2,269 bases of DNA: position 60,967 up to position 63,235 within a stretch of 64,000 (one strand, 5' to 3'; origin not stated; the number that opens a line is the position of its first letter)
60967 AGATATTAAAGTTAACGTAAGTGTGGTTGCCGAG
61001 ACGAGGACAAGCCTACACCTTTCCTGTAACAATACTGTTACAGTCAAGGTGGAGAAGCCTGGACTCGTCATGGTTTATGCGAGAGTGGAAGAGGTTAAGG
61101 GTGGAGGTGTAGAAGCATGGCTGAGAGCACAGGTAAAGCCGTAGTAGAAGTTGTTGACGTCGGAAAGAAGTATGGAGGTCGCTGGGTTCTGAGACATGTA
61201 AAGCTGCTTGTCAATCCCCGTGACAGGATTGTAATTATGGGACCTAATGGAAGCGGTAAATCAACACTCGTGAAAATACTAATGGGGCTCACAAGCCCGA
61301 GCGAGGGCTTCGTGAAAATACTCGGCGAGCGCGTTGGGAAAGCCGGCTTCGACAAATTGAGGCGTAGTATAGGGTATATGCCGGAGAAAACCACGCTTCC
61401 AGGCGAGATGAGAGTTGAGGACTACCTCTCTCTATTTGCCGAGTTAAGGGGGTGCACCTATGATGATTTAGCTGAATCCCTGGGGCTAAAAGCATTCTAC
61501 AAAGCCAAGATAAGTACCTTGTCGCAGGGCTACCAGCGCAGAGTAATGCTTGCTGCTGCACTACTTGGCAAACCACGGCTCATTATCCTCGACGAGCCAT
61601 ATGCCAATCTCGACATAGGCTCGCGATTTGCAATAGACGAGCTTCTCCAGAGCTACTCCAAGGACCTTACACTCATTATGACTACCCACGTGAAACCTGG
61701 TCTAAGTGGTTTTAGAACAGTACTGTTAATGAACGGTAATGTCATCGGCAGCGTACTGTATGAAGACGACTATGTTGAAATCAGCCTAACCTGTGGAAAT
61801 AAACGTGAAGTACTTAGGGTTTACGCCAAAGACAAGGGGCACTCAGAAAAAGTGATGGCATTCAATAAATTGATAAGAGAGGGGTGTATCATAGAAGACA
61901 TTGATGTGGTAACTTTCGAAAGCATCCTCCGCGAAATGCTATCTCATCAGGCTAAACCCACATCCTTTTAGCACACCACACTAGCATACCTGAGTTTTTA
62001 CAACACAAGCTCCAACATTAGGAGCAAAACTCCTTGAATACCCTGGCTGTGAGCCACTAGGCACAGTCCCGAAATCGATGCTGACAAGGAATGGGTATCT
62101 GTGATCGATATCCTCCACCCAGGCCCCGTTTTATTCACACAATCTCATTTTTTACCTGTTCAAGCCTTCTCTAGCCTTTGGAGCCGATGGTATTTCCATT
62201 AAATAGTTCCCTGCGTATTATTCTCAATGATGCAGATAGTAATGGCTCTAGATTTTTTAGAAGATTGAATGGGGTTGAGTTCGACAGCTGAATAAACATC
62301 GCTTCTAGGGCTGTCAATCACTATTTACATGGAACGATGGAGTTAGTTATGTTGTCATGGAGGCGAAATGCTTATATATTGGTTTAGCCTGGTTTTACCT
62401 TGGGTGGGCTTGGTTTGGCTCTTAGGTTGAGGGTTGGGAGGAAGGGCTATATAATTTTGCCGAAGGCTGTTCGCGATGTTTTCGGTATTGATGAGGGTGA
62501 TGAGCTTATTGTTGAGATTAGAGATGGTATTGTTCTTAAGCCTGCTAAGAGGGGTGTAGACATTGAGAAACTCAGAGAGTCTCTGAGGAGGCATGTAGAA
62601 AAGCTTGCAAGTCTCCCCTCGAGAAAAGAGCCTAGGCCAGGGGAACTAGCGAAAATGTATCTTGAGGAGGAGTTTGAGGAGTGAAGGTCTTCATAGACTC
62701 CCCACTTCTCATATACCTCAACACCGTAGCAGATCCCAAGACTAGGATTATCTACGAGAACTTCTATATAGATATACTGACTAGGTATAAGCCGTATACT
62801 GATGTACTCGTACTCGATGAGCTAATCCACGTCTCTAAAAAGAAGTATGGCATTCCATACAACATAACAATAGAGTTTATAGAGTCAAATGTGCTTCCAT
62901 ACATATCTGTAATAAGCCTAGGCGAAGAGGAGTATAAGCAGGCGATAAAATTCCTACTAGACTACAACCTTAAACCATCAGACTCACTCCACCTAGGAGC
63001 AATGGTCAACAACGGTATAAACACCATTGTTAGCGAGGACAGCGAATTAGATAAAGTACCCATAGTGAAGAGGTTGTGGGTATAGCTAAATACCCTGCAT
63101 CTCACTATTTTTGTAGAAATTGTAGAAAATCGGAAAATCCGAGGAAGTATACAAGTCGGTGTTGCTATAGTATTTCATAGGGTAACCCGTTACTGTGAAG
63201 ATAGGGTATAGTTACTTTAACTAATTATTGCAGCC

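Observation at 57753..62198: Decayed integrated element at tRNA-Arg(UCG): 81-nt attL versus 28-nt attR with a 53-nt microhomology deletion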

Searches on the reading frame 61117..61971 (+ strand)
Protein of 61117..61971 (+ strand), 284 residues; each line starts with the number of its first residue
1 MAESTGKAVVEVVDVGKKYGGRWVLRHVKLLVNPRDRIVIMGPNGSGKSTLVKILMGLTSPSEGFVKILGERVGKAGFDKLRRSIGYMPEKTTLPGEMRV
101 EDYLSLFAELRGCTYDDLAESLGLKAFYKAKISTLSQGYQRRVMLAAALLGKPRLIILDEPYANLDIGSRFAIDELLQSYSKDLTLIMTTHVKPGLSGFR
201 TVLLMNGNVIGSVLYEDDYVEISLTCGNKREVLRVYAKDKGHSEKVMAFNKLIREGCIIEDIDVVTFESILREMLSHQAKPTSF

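Call 8: search_protein_families(library=pfam, proteins=[window:61117-61971:+], max_evalue=0.01)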
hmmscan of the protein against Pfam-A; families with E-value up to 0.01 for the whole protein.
window:61117-61971:+ (284 aa): 6 families
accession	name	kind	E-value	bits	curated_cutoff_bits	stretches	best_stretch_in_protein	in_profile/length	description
PF00005.33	ABC_tran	-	1.4e-29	103.8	25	1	25-162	1-136/137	ABC transporter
PF13304.12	AAA_21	-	4.2e-11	43.9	27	2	132-191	235-298/304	AAA domain, putative AbiEii toxin, Type IV TA system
PF02463.25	SMC_N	-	3.9e-06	26.9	40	0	38-53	27-42/220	RecF/RecN/SMC N terminal domain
PF13555.12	AAA_29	-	0.00019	21.5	27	1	31-53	18-40/61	P-loop containing region of AAA domain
PF13401.12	AAA_22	-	0.0052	17.5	27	0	38-160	8-92/130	AAA domain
PF13476.12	AAA_23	-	0.0083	17.2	27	0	39-55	23-39/201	AAA domain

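Call 15: find_encoding_contigs(protein=window:61117-61971:+, flank=10000, max_places=10)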
Protein window:61117-61971:+ (284 aa): 1 contig read that carries it; 1 place shown.
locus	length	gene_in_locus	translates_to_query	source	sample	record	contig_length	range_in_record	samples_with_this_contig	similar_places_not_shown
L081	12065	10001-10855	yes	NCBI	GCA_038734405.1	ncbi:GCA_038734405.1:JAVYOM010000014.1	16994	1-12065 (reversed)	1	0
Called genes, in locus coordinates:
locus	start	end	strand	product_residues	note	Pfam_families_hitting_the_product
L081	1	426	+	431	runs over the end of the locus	PF00291:PALP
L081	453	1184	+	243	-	PF00290:Trp_syntA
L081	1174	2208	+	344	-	PF02885:Glycos_trans_3N, PF00591:Glycos_transf_3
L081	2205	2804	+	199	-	PF00697:PRAI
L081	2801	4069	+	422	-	PF04715:, PF00425:Chorismate_bind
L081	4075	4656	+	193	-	PF00117:GATase, PF07722:Peptidase_C26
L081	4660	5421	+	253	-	PF00218:IGPS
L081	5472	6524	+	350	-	PF00800:PDT, PF01842:ACT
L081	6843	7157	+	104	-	-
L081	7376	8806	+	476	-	-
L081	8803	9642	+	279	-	-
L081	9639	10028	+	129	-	-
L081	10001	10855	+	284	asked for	PF00005:ABC_tran, PF02463:SMC_N (faint), PF13304:AAA_21 (faint)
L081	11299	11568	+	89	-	PF04014:MazE_antitoxin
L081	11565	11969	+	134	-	PF01850:PIN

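Call 68: search_protein_families(library=ncbifam, proteins=[window:61117-61971:+], max_evalue=0.01)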
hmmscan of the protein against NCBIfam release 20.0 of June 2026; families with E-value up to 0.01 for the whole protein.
window:61117-61971:+ (284 aa): 184 families (the best 25 are shown)
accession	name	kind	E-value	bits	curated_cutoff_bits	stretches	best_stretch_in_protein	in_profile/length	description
TIGR03522.1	GldA_ABC_ATP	equivalog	5.2e-37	127.9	402.6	1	10-199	3-198/301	gliding motility-associated ABC transporter ATP-binding subunit GldA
TIGR03864.1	PQQ_ABC_ATP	hypoth_equivalog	1.5e-31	109.6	302.25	1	10-208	2-209/236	ABC transporter, ATP-binding subunit, PQQ-dependent alcohol dehydrogenase system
TIGR01188.1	drrA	subfamily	3.3e-30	105.4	312.45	1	17-191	1-182/302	daunorubicin resistance ABC transporter, ATP-binding protein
TIGR01189.1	ccmA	equivalog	1.6e-28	99.7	131.6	1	16-200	7-194/198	heme ABC exporter ATP-binding protein CcmA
NF010059.0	PRK13536.1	equivalog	1.8e-28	99.3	549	1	4-192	38-233/342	nodulation factor ABC transporter ATP-binding protein NodI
TIGR03375.1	type_I_sec_LssB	subfamily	3.6e-27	95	693.1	1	21-206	479-675/696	type I secretion system permease/ATPase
NF000355.4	ribo_prot_ABC_F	equivalog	3.7e-27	95.3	380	1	3-191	307-484/499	ribosomal protection-like ABC-F family protein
NF010061.0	PRK13538.1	equivalog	1e-26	93.8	195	1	9-193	5-193/211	cytochrome c biogenesis heme-transporting ATPase CcmA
TIGR02857.1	CydD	equivalog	2e-26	93.1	435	1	9-193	321-517/529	thiol reductant ABC exporter subunit CydD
NF010060.0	PRK13537.1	equivalog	2.1e-26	92.5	521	1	6-192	12-205/314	nodulation factor ABC transporter ATP-binding protein NodI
NF040873.1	AztA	equivalog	4.6e-26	91.6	220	1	18-192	1-178/191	zinc ABC transporter ATP-binding protein AztA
TIGR01842.1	type_I_sec_PrtD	subfamily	6.6e-26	90.9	510.15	2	4-94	313-403/544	type I secretion system permease/ATPase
TIGR01288.1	nodI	equivalog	1.1e-25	90.3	424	1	9-192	4-194/303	nodulation factor ABC transporter ATP-binding protein NodI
TIGR02673.1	FtsE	equivalog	3e-25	89.1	264.85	1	9-192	1-196/214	cell division ATP-binding protein FtsE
NF033858.1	ABC2_perm_RbbA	equivalog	8.8e-25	86.8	1050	1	5-192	262-457/909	ribosome-associated ATPase/putative transporter RbbA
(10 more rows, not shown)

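Call 77: search_protein_families(library=padloc, proteins=[window:61117-61971:+], max_evalue=0.01)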
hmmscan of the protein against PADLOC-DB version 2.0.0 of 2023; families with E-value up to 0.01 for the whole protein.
window:61117-61971:+ (284 aa): 23 families
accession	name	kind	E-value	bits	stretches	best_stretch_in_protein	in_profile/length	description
PDLC04135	mad3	-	3.2e-24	84.2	2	125-191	254-322/374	mads_3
PDLC02980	AriA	-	4.7e-10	37.9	2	39-61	3-25/304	-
PDLC04140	mad8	-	3.3e-09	34.7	1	16-196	7-237/314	mads_8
PDLC04164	AriA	-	5.1e-07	27.5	1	144-192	183-232/253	-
PDLC04177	HEC-01A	-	1.1e-06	25.9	0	134-192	276-336/393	-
PDLC02335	AbiLi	-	3.8e-06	24.2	1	38-56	79-97/326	AbiLi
PDLC04175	HEC-01A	-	4e-06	24.1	0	132-191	246-307/363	-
PDLC02914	ATPase-Toprim_I-B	-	8.3e-05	20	1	37-62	27-52/443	-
PDLC03878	NsnB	-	0.0001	20.2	0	39-59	25-45/345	-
PDLC03859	LmuB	-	0.00026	18.3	0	36-55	25-44/611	-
PDLC00511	JetC1|JetC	-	0.00076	15.5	1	39-62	43-66/1108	DUF3584 domain; MukB-like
PDLC00553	JetC2|JetC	-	0.0014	14.5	0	151-191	1274-1312/1361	DUF3584 domain; MukB-like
PDLC04889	PDC-S06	-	0.0015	15.1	0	148-191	435-481/693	-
PDLC00075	GajA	-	0.0016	15.1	1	31-56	18-43/536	AAA ATPase domain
PDLC00295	PtuA1|PtuA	-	0.0027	14.9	1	33-70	30-67/451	AAA ATPase domain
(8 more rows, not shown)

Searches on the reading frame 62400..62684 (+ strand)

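Call 8: search_protein_families(library=pfam, proteins=[window:62400-62684:+], max_evalue=0.01)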
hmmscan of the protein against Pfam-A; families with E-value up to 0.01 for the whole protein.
window:62400-62684:+ (94 aa): 1 family
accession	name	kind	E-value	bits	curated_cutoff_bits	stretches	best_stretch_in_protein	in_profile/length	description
PF04014.23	MazE_antitoxin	-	1.8e-13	50.6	24.7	1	11-52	3-46/48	Antidote-toxin recognition MazE, bacterial antitoxin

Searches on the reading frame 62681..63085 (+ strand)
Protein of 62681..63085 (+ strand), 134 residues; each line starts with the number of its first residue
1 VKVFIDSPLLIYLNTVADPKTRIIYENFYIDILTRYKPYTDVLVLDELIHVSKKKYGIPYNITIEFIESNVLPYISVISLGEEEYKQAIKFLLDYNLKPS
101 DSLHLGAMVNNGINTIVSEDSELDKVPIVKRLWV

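Call 8: search_protein_families(library=pfam, proteins=[window:62681-63085:+], max_evalue=0.01)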
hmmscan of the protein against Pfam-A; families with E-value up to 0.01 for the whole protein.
window:62681-63085:+ (134 aa): 1 family
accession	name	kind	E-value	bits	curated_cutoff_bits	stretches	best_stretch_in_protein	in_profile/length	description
PF01850.27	PIN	-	7.7e-12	46.3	23.6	1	3-127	1-118/120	PIN domain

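Call 58: find_encoding_contigs(protein=window:62681-63085:+, flank=10000, max_places=6)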
Protein window:62681-63085:+ (134 aa): 5 contigs read that carry it; 5 places shown.
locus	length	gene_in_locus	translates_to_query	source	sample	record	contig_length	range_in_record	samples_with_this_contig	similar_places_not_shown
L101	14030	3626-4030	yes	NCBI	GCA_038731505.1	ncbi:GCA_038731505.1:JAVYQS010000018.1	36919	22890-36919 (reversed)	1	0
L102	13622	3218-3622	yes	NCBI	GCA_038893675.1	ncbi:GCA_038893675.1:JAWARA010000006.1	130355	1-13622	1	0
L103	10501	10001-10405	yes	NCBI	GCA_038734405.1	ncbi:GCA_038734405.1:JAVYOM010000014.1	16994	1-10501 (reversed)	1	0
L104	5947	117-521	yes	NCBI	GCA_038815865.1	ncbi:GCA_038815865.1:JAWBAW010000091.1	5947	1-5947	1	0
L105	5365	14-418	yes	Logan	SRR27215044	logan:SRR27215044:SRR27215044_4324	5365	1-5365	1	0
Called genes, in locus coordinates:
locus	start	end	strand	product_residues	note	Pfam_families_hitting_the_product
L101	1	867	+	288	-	?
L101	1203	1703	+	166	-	-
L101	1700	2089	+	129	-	-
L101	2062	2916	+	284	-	PF00005:ABC_tran, PF02463:SMC_N (faint), PF13304:AAA_21 (faint)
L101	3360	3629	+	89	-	PF04014:MazE_antitoxin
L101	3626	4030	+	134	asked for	PF01850:PIN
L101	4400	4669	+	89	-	-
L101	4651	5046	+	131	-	-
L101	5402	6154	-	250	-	-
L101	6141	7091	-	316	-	PF00005:ABC_tran, PF13304:AAA_21 (faint), PF13732:DrrA1-3_C (weak)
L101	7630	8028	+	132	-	-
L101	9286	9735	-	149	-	PF01850:PIN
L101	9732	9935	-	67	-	PF01954:AF2212-like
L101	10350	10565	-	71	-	-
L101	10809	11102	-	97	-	PF01954:AF2212-like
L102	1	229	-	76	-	?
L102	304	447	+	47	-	-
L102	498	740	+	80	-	PF13561:adh_short_C2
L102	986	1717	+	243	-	PF12644:DUF3782, PF07788:PDDEXK_10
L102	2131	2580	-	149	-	PF01850:PIN, PF13470:PIN_3 (weak)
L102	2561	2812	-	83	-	PF04014:MazE_antitoxin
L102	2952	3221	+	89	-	PF04014:MazE_antitoxin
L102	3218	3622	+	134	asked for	PF01850:PIN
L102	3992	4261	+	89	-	-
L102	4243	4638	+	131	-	-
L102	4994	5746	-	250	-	-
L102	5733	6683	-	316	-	PF00005:ABC_tran, PF13304:AAA_21 (faint), PF13732:DrrA1-3_C (weak)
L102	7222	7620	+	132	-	-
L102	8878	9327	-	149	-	PF01850:PIN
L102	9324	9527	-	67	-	PF01954:AF2212-like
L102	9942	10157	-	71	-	-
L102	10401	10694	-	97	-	PF01954:AF2212-like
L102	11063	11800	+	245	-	PF00005:ABC_tran, PF13304:AAA_21 (faint)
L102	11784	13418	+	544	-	-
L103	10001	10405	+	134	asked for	PF01850:PIN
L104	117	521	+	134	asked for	PF01850:PIN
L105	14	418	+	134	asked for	PF01850:PIN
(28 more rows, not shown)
